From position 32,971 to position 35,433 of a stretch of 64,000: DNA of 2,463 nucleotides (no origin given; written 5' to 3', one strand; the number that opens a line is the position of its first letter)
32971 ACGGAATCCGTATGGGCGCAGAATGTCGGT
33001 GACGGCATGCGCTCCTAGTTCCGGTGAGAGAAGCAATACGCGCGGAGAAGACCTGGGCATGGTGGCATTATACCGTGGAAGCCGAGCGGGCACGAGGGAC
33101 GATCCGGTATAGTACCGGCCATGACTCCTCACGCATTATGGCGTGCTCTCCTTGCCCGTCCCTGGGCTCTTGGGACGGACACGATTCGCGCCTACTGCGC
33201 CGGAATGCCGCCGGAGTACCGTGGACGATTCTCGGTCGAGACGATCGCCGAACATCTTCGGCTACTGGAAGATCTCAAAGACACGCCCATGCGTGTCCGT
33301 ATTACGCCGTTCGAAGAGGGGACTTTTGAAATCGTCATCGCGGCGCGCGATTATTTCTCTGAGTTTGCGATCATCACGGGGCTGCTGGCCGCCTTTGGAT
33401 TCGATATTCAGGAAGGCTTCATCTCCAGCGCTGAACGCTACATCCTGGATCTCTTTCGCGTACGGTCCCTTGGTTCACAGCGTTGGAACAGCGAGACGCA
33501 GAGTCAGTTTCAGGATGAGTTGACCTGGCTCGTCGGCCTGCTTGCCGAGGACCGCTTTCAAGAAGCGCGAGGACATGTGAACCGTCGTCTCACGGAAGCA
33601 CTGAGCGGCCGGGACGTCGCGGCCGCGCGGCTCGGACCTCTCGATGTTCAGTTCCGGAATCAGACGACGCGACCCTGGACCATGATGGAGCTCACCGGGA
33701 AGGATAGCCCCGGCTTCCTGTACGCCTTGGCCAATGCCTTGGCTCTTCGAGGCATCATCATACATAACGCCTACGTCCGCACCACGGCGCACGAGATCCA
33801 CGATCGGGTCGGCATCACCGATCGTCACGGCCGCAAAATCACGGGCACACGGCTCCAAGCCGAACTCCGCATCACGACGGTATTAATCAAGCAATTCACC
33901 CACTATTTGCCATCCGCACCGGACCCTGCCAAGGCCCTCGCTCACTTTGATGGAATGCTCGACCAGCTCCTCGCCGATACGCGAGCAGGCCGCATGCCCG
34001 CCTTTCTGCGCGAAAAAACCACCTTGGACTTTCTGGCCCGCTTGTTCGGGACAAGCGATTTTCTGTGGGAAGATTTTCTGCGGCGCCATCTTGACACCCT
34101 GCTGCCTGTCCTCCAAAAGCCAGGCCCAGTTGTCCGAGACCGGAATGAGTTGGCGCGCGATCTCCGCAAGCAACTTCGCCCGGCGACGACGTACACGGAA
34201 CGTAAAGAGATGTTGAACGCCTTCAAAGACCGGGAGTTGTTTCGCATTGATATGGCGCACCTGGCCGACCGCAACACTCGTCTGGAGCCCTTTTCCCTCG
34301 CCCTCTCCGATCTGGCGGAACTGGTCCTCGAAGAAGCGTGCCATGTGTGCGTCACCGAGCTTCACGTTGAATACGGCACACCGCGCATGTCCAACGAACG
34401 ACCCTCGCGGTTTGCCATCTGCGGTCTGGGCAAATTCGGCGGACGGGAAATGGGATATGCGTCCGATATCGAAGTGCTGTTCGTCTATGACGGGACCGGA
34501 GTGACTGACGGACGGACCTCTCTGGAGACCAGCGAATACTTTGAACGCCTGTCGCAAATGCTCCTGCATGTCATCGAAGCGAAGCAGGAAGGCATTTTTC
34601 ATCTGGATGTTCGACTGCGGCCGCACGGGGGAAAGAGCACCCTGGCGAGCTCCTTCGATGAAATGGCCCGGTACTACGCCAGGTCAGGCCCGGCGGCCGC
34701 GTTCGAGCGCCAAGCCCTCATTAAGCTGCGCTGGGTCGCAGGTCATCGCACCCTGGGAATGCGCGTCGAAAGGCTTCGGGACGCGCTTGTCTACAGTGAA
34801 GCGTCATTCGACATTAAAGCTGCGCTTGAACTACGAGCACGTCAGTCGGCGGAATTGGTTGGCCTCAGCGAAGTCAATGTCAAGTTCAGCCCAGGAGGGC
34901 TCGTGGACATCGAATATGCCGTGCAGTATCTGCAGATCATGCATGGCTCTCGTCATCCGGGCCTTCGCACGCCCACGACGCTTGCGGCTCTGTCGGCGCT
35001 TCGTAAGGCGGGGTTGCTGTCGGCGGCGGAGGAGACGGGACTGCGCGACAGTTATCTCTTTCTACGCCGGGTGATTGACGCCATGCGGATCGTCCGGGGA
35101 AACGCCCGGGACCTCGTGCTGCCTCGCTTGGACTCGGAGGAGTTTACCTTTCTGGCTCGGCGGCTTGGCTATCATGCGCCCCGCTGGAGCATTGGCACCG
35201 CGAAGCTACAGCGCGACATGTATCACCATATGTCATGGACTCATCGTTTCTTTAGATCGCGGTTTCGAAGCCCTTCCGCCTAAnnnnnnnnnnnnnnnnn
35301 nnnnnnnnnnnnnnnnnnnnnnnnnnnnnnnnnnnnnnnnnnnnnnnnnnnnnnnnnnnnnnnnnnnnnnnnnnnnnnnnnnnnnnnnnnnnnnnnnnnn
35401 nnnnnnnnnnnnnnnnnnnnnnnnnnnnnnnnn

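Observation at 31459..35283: GS adenylyltransferase (GlnE) split into two divergently transcribed single-module genes, one fused to ACT-like domains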

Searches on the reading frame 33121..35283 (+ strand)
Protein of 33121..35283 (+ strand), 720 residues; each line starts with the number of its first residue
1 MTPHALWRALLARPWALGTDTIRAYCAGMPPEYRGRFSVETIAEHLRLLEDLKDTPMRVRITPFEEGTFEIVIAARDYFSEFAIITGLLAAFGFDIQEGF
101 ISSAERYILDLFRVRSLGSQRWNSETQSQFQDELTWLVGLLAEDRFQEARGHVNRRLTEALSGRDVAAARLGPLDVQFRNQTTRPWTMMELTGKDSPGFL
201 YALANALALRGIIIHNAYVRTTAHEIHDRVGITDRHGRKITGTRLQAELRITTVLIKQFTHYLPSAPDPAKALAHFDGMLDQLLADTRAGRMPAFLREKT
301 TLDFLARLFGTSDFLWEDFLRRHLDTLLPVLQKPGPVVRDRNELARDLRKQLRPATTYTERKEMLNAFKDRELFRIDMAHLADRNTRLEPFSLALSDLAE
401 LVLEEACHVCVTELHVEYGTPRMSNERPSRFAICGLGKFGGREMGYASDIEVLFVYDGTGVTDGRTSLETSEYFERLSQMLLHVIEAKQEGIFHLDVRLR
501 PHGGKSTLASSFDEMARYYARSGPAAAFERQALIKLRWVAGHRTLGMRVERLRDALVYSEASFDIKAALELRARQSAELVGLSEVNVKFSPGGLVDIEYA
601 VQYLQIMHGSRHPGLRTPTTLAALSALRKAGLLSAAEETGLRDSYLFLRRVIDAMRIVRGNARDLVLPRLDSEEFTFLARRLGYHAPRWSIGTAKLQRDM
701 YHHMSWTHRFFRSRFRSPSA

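Call 3: search_protein_families(library=pfam, proteins=[window:33121-35283:+], max_evalue=0.1)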
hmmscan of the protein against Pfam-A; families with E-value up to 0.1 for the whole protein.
window:33121-35283:+ (720 aa): 3 families
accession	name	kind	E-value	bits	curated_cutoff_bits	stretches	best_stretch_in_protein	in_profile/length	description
PF03710.21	GlnE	-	1.6e-43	149.4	24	1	305-551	4-251/252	Glutamate-ammonia ligase adenylyltransferase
PF08335.16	GlnD_UR_UTase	-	1.6e-16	61.1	21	1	581-712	22-138/141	GlnD PII-uridylyltransferase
PF01842.31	ACT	-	0.00039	20.6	27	1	190-235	4-51/66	ACT domain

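Call 4: search_protein_families(library=ncbifam, proteins=[window:33121-35283:+], max_evalue=0.1)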
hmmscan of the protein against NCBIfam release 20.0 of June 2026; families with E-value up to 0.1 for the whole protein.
window:33121-35283:+ (720 aa): 11 families
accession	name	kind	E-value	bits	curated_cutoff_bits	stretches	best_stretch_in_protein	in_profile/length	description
NF008292.0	PRK11072.1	equivalog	2.5e-58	197.9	487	1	305-715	33-437/946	bifunctional [glutamate--ammonia ligase]-adenylyl-L-tyrosine phosphorylase/[glutamate--ammonia-ligase] adenylyltransferase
NF010707.0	PRK14109.1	equivalog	3.1e-54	184.5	625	1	250-688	553-982/1010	bifunctional [glutamine synthetase] adenylyltransferase/[glutamine synthetase]-adenylyl-L-tyrosine phosphorylase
NF010706.0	PRK14108.1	equivalog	2.1e-53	181.3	724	2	254-608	533-884/986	bifunctional [glutamine synthetase] adenylyltransferase/[glutamine synthetase]-adenylyl-L-tyrosine phosphorylase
TIGR01693.1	UTase_glnD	equivalog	6.2e-28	97.5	519.4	2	19-248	617-840/850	[protein-PII] uridylyltransferase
NF003467.0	PRK05092.1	equivalog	8e-23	80.1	959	2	19-251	689-917/940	[protein-PII] uridylyltransferase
NF002837.0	PRK03059.1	equivalog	6.2e-15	54.3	1010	2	32-237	641-838/857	[protein-PII] uridylyltransferase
NF001366.0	PRK00275.1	equivalog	7.2e-14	50.7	1299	2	66-252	702-880/895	[protein-PII] uridylyltransferase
NF002895.0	PRK03381.1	equivalog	7.9e-14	50.7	631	1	50-255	582-777/782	[protein-PII] uridylyltransferase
NF003448.0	PRK05007.1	equivalog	4.5e-09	34.7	1255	1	33-249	665-870/884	bifunctional uridylyltransferase/uridylyl-removing protein GlnD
NF002487.0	PRK01759.1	equivalog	5.3e-08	31.5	890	1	21-242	638-847/862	bifunctional uridylyltransferase/uridylyl-removing protein GlnD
NF003347.0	PRK04374.1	equivalog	6.9e-07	27.8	1567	1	21-247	641-857/869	[protein-PII] uridylyltransferase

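Call 7: find_homologous_proteins(query=window:33121-35283:+, max_evalue=1e-10)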
Query window:33121-35283:+ (720 aa): 2392 proteins with E <= 1e-10 among 8000 candidates; the best 120 are listed.
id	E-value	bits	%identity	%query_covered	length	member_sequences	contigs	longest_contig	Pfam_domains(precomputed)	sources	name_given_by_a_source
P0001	0.0e+0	1548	100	96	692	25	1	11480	PF08335.17,PF03710.22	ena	-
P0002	6.2e-281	952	60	99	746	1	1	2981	PF08335.17,PF03710.22,PF01842.32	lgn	-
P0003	1.8e-279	947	60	100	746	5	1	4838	PF08335.17,PF03710.22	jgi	-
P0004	8.0e-271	918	59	100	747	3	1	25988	PF08335.17,PF03710.22,PF01842.32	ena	-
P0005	6.5e-268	909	59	99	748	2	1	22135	PF08335.17,PF03710.22,PF01842.32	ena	-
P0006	1.5e-267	908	59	100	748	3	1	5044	PF08335.17,PF03710.22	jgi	-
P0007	1.4e-265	901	58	100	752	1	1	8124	PF08335.17,PF03710.22,PF01842.32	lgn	-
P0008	5.7e-265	899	58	99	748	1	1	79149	PF08335.17,PF03710.22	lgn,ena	-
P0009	7.2e-264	895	58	99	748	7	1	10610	PF08335.17,PF03710.22,PF01842.32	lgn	-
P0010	1.5e-262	891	59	96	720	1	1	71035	PF08335.17,PF03710.22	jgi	jgi:glutamate-ammonia-ligase adenylyltransferase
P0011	1.0e-260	885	58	100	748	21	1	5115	PF08335.17,PF03710.22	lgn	-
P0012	1.4e-260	885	58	100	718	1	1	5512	PF08335.17,PF03710.22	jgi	jgi:glutamate-ammonia-ligase adenylyltransferase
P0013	2.2e-259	880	58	97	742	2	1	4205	PF08335.17,PF03710.22,PF01842.32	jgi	jgi:glutamate-ammonia-ligase adenylyltransferase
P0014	4.6e-258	876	58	99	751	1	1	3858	PF08335.17,PF03710.22,PF01842.32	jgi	jgi:glutamate-ammonia-ligase adenylyltransferase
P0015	1.1e-257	875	57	99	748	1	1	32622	PF08335.17,PF03710.22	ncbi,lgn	-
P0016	1.1e-257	875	57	99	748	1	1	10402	PF08335.17,PF03710.22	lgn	-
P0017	1.4e-257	875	56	99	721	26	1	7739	PF08335.17,PF03710.22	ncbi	-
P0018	1.1e-256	872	58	99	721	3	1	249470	PF08335.17,PF03710.22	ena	-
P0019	2.5e-256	870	59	95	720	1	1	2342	PF08335.17,PF03710.22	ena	-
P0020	1.4e-253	861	57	99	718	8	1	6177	PF08335.17,PF03710.22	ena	-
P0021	4.3e-253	860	58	99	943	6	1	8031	PF08335.17,PF03710.22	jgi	jgi:[glutamine synthetase] adenylyltransferase / [glutamine synthetase]-adenylyl-L-tyrosine phosphor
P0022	1.7e-250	851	57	99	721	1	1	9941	PF08335.17,PF03710.22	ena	-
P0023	2.7e-250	850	58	96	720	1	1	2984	PF08335.17,PF03710.22,PF01842.32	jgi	-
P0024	1.5e-249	848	60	90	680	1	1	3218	PF08335.17,PF03710.22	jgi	jgi:glutamate-ammonia-ligase adenylyltransferase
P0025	1.5e-241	822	59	92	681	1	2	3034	PF08335.17,PF03710.22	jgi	-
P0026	3.8e-238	810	61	85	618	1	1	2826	PF08335.17,PF03710.22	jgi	jgi:glutamate-ammonia-ligase adenylyltransferase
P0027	1.5e-218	746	51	99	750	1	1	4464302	PF08335.17,PF03710.22,PF24931.2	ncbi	ncbi:[protein-PII] uridylyltransferase family protein [Candidatus Nitrospira bockiana]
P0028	3.7e-215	734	50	100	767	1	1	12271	PF08335.17,PF03710.22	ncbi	ncbi:MAG: hypothetical protein ACE5NA_03535 [Nitrospiraceae bacterium]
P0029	1.4e-214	732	51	97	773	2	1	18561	PF08335.17,PF03710.22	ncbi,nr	ncbi:MAG: hypothetical protein HY581_02265 [Nitrospirae bacterium]|nr:hypothetical protein [Nitrospi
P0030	1.4e-214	732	50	100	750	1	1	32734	PF08335.17,PF03710.22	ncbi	-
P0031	1.6e-214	732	51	99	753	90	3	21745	PF08335.17,PF03710.22,PF24931.2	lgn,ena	-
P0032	3.8e-214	731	50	100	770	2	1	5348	PF08335.17,PF03710.22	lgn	-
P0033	8.1e-214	730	51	97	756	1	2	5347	PF08335.17,PF03710.22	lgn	-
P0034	8.7e-214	730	50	97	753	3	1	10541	PF08335.17,PF03710.22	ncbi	-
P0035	9.1e-214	730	51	97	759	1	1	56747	PF08335.17,PF03710.22,PF24931.2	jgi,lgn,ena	-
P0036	3.7e-213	728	50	96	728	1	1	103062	PF08335.17,PF03710.22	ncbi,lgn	-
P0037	5.0e-213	727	50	98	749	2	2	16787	PF08335.17,PF03710.22,PF24931.2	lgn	-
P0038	2.6e-212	725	49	97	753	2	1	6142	PF08335.17,PF03710.22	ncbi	-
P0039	4.0e-212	724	50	99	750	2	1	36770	PF08335.17,PF03710.22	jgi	jgi:glutamate-ammonia-ligase adenylyltransferase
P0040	8.5e-212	723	50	99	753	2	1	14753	PF08335.17,PF03710.22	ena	-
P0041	1.5e-211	722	49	96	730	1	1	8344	PF08335.17,PF03710.22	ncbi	-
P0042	1.5e-211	722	50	97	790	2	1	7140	PF08335.17,PF03710.22,PF24931.2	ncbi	-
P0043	1.6e-211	722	52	97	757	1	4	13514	PF08335.17,PF03710.22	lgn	-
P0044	2.7e-211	722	51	97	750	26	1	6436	PF08335.17,PF03710.22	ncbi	-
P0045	3.4e-211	721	50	97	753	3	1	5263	PF08335.17,PF03710.22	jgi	-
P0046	7.1e-211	720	49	99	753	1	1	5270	PF08335.17,PF03710.22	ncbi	-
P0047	1.3e-210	719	51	97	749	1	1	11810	PF08335.17,PF03710.22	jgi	jgi:glutamate-ammonia-ligase adenylyltransferase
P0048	1.6e-210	719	49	99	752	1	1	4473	PF08335.17,PF03710.22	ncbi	-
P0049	2.2e-210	719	50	98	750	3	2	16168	PF08335.17,PF03710.22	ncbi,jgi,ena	-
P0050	2.5e-210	718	50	99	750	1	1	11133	PF08335.17,PF03710.22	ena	-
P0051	2.6e-210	718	50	97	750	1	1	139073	PF08335.17,PF03710.22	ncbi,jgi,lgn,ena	-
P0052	3.6e-210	718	52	94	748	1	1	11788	PF08335.17,PF03710.22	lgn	-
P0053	4.2e-210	718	50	97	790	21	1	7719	PF08335.17,PF03710.22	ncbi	-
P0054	8.0e-210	717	49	96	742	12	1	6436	PF08335.17,PF03710.22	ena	-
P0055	1.7e-209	716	49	97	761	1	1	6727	PF08335.17,PF03710.22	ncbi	ncbi:MAG: hypothetical protein ACREJU_03010 [Nitrospiraceae bacterium]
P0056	3.0e-209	715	49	99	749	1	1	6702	PF08335.17,PF03710.22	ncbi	-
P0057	3.3e-209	715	50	97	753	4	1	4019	PF08335.17,PF03710.22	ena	-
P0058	3.6e-209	715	50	99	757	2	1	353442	PF08335.17,PF03710.22,PF24931.2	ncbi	ncbi:MAG: hypothetical protein AB1411_00175 [Nitrospirota bacterium]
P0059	4.6e-209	714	49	95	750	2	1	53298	PF08335.17,PF03710.22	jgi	-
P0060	5.9e-209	714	49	99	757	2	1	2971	PF08335.17,PF03710.22,PF24931.2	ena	-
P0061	7.8e-209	713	49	97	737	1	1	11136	PF08335.17,PF03710.22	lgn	-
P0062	7.9e-209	713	49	95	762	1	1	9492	PF08335.17,PF03710.22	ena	-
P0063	8.5e-209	713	49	99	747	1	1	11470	PF08335.17,PF03710.22,PF24931.2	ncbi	-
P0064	1.2e-208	713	50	98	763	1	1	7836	PF08335.17,PF03710.22,PF24931.2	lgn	-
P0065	3.2e-208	711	49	97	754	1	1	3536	PF08335.17,PF03710.22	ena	-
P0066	3.2e-208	711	50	98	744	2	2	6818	PF08335.17,PF03710.22,PF24931.2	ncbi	ncbi:MAG: hypothetical protein C4293_09660 [Nitrospiraceae bacterium]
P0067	4.5e-208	711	49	99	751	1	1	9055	PF08335.17,PF03710.22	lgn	-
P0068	4.6e-208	711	48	99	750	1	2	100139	PF08335.17,PF03710.22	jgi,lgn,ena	-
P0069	9.3e-208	710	50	98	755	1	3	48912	PF08335.17,PF03710.22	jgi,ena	-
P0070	1.1e-207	710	49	99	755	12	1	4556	PF08335.17,PF03710.22,PF24931.2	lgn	-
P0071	1.3e-207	709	49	95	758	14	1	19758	PF08335.17,PF03710.22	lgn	-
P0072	2.8e-207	708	49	97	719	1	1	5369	PF08335.17,PF03710.22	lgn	-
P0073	3.3e-207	708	49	98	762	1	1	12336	PF08335.17,PF03710.22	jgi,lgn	jgi:glutamate-ammonia-ligase adenylyltransferase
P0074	5.1e-207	707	50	99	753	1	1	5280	PF08335.17,PF03710.22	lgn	-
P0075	7.4e-207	707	49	97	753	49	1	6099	PF08335.17,PF03710.22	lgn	-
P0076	8.7e-207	707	49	96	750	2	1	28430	PF08335.17,PF03710.22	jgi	jgi:glutamate-ammonia-ligase adenylyltransferase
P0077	2.6e-206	705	50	98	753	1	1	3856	PF08335.17,PF03710.22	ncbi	ncbi:MAG: hypothetical protein ACREI3_00240 [Nitrospirales bacterium]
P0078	2.6e-206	705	50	97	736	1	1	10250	PF08335.17,PF03710.22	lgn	-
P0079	4.1e-206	704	50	95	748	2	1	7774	PF08335.17,PF03710.22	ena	-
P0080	6.0e-206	704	48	98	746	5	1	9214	PF08335.17,PF03710.22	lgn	-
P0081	6.1e-206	704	50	97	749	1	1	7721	PF08335.17,PF03710.22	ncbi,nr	ncbi:MAG TPA: hypothetical protein VGQ60_02300 [Nitrospiraceae bacterium]|nr:hypothetical protein [N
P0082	6.3e-206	704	49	95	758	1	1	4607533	PF08335.17,PF03710.22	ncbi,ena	-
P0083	6.8e-206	704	49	100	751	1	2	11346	PF08335.17,PF03710.22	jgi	jgi:[glutamine synthetase] adenylyltransferase / [glutamine synthetase]-adenylyl-L-tyrosine phosphor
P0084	7.8e-206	704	49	98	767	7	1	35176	PF08335.17,PF03710.22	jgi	jgi:glutamate-ammonia-ligase adenylyltransferase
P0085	1.3e-205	703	49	99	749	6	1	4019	PF08335.17,PF03710.22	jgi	jgi:[glutamine synthetase] adenylyltransferase / [glutamine synthetase]-adenylyl-L-tyrosine phosphor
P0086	1.4e-205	703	48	99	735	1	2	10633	PF08335.17,PF03710.22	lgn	-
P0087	1.4e-205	703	48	99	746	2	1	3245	PF08335.17,PF03710.22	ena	-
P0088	2.1e-205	702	47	100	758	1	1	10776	PF08335.17,PF03710.22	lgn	-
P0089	2.4e-205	702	50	96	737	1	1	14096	PF08335.17,PF03710.22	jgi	jgi:glutamate-ammonia-ligase adenylyltransferase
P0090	2.4e-205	702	49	97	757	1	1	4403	PF08335.17,PF03710.22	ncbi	-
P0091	2.6e-205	702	50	97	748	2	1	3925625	PF08335.17,PF03710.22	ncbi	ncbi:[protein-PII] uridylyltransferase family protein [Nitrospira sp. Kam-Ns4a]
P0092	5.1e-205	701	49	97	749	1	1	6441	PF08335.17,PF03710.22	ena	-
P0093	5.9e-205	701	49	95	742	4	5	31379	PF08335.17,PF03710.22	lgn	-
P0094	8.3e-205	700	49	95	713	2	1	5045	PF08335.17,PF03710.22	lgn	-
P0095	9.5e-205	700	49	100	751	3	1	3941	PF08335.17,PF03710.22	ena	-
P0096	9.8e-205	700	48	97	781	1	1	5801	PF08335.17,PF03710.22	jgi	jgi:glutamate-ammonia-ligase adenylyltransferase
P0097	1.1e-204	700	46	100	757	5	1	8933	PF08335.17,PF03710.22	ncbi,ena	ncbi:MAG: hypothetical protein AAB014_05370 [Nitrospirota bacterium]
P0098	1.3e-204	700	50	95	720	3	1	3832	PF08335.17,PF03710.22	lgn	-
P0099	1.4e-204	699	50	97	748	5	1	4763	PF08335.17,PF03710.22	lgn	-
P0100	2.6e-204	698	48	97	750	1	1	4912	PF08335.17,PF03710.22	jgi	jgi:[glutamine synthetase] adenylyltransferase / [glutamine synthetase]-adenylyl-L-tyrosine phosphor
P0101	2.8e-204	698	49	97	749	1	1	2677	PF08335.17,PF03710.22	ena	-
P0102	2.9e-204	698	49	97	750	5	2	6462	PF08335.17,PF03710.22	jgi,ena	-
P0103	3.4e-204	698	48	97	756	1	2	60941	PF08335.17,PF03710.22,PF27446.1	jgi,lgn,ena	-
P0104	3.9e-204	698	49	98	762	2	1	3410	PF08335.17,PF03710.22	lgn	-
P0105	4.8e-204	698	49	96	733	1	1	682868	PF08335.17,PF03710.22,PF24931.2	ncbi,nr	ncbi:MAG: hypothetical protein HY282_09655 [Nitrospirae bacterium]|nr:hypothetical protein [Candidat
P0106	5.4e-204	697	50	97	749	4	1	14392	PF08335.17,PF03710.22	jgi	jgi:glutamate-ammonia-ligase adenylyltransferase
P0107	6.5e-204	697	50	97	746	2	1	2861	PF08335.17,PF03710.22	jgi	jgi:glutamate-ammonia-ligase adenylyltransferase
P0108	6.8e-204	697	50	98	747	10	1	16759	PF08335.17,PF03710.22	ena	-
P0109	8.5e-204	697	48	99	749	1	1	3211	PF08335.17,PF03710.22,PF24931.2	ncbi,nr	ncbi:MAG: hypothetical protein H0W13_08980 [Nitrospirales bacterium]|nr:hypothetical protein [Nitros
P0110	1.1e-203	696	49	98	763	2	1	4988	PF08335.17,PF03710.22,PF24931.2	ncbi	-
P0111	1.1e-203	696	48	98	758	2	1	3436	PF08335.17,PF03710.22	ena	-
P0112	1.1e-203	696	48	97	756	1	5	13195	PF08335.17,PF03710.22,PF24931.2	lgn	-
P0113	1.2e-203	696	49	98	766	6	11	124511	PF08335.17,PF03710.22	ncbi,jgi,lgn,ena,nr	ncbi:MAG: hypothetical protein FJ249_08145 [Nitrospira sp.]|nr:hypothetical protein [Nitrospira sp.]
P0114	1.4e-203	696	50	97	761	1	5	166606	PF08335.17,PF03710.22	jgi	jgi:glutamate-ammonia-ligase adenylyltransferase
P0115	1.8e-203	696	49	97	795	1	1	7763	PF08335.17,PF03710.22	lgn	-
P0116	1.9e-203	696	50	98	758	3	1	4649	PF08335.17,PF03710.22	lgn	-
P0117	1.9e-203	696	49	98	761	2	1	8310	PF08335.17,PF03710.22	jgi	-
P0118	1.9e-203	696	49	97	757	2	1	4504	PF08335.17,PF03710.22,PF24931.2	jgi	jgi:glutamate-ammonia-ligase adenylyltransferase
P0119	2.8e-203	695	47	100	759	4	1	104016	PF08335.17,PF03710.22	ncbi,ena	-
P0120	3.0e-203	695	48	97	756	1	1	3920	PF08335.17,PF03710.22,PF24931.2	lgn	-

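Call 9: search_solved_structures(query=window:33121-35283:+, max_evalue=0.001, show_alignments=0)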
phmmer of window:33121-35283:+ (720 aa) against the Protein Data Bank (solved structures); distinct sequences matched with E-value up to 0.001: 2.
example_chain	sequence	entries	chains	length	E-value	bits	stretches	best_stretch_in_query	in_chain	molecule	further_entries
1v4a_A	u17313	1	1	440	4.6e-34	120.9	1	289-660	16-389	Glutamate-ammonia-ligase adenylyltransferase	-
3k7d_A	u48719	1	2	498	8.1e-31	110.2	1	331-652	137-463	Glutamate-ammonia-ligase adenylyltransferase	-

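Call 23: find_encoding_contigs(protein=P0027, flank=10000, max_places=2)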
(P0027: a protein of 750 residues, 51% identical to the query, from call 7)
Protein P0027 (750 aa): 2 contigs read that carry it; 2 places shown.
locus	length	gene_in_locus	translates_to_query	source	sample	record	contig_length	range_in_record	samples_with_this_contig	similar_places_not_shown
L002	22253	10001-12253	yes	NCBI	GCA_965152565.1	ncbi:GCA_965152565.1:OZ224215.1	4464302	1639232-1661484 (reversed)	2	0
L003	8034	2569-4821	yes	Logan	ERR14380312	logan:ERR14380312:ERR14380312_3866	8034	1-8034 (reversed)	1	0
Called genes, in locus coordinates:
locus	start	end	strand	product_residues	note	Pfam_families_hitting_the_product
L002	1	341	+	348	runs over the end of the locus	PF04542:Sigma70_r2, PF04545:Sigma70_r4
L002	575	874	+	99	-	PF00166:Cpn10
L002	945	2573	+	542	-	PF00118:Cpn60_TCP1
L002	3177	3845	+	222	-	PF00072:Response_reg, PF13384:HTH_23 (faint), PF00196:GerE, PF08281:Sigma70_r4_2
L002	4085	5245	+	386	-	-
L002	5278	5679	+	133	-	-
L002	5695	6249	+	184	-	PF00011:HSP20, PF17886:ArsA_HSP20 (weak)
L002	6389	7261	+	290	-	PF10938:YfdX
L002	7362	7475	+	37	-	-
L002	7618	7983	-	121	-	-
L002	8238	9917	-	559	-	PF03710:GlnE, PF08335:GlnD_UR_UTase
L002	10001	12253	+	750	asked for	PF24931:ACT_ACR9_3rd (faint), PF03710:GlnE, PF08335:GlnD_UR_UTase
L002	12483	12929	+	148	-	PF00507:Oxidored_q4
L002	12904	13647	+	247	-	PF01058:Oxidored_q6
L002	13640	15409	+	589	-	PF00329:Complex1_30kDa, PF00346:Complex1_49kDa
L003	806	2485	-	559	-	PF03710:GlnE, PF08335:GlnD_UR_UTase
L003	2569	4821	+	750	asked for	PF24931:ACT_ACR9_3rd (faint), PF03710:GlnE, PF08335:GlnD_UR_UTase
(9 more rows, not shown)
